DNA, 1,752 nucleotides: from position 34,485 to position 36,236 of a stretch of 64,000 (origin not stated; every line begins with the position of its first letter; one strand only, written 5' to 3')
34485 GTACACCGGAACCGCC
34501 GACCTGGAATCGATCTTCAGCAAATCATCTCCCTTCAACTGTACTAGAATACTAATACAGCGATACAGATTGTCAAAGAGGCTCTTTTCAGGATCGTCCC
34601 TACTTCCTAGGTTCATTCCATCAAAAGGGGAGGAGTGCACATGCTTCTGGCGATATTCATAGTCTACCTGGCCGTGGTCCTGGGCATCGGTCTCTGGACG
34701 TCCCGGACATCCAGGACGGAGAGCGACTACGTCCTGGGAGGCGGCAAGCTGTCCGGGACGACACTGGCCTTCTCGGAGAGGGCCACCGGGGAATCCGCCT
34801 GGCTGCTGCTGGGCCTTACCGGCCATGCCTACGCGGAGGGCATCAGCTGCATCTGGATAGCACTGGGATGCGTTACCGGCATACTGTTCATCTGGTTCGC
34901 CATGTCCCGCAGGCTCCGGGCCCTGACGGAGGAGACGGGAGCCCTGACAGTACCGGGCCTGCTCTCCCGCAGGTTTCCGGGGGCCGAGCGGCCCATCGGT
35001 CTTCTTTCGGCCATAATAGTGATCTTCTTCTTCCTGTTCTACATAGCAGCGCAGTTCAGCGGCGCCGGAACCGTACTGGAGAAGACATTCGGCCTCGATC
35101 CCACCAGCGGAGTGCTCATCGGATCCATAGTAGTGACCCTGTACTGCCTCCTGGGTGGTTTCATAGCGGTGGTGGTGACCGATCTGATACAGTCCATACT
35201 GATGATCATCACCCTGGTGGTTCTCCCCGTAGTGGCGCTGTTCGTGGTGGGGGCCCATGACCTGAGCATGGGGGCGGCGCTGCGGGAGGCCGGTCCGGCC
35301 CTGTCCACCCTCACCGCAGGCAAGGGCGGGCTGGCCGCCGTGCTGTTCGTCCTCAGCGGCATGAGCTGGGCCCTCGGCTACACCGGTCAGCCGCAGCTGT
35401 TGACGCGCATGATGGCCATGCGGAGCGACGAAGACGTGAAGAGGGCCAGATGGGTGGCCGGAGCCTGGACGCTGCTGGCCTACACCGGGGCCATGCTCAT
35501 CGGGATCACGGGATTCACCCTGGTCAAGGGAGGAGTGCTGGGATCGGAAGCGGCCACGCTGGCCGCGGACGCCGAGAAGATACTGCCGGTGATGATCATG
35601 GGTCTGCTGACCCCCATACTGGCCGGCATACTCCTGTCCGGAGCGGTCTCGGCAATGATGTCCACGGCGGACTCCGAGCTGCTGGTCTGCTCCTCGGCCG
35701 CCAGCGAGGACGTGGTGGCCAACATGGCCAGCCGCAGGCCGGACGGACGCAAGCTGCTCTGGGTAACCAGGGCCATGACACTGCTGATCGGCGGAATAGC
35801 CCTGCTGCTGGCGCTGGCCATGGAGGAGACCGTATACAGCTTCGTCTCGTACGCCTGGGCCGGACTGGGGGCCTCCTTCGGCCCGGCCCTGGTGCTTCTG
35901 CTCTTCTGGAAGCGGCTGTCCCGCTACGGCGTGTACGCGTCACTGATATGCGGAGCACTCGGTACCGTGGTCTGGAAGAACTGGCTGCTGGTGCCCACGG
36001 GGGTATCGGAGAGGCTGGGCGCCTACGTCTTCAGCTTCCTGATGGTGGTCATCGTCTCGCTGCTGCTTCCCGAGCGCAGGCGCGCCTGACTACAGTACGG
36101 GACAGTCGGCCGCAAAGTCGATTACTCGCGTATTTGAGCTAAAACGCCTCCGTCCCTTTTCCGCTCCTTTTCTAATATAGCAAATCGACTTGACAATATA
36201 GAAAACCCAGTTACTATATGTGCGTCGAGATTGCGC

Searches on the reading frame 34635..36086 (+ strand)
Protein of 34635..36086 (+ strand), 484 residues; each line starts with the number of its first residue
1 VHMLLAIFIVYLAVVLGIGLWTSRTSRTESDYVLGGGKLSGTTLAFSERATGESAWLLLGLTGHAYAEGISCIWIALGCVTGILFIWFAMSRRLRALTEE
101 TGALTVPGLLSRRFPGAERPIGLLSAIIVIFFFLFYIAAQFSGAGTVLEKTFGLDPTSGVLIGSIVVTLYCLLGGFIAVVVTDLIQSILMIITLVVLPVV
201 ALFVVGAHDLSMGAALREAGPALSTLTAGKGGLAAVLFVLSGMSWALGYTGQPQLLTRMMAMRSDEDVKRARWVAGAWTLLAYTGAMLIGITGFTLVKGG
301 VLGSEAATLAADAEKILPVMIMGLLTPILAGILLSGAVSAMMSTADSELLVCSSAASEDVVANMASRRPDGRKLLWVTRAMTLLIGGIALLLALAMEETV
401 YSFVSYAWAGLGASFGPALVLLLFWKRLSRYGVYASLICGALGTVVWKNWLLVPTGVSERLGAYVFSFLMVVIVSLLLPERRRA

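Call 79: search_protein_families(library=pfam, proteins=[window:34635-36086:+], max_evalue=0.00001)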
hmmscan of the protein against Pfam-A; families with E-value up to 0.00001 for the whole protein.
window:34635-36086:+ (484 aa): 1 family
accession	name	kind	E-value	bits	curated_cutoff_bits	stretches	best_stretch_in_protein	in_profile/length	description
PF00474.23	SSF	-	1.1e-71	242.3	22.8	1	32-440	1-406/406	Sodium:solute symporter family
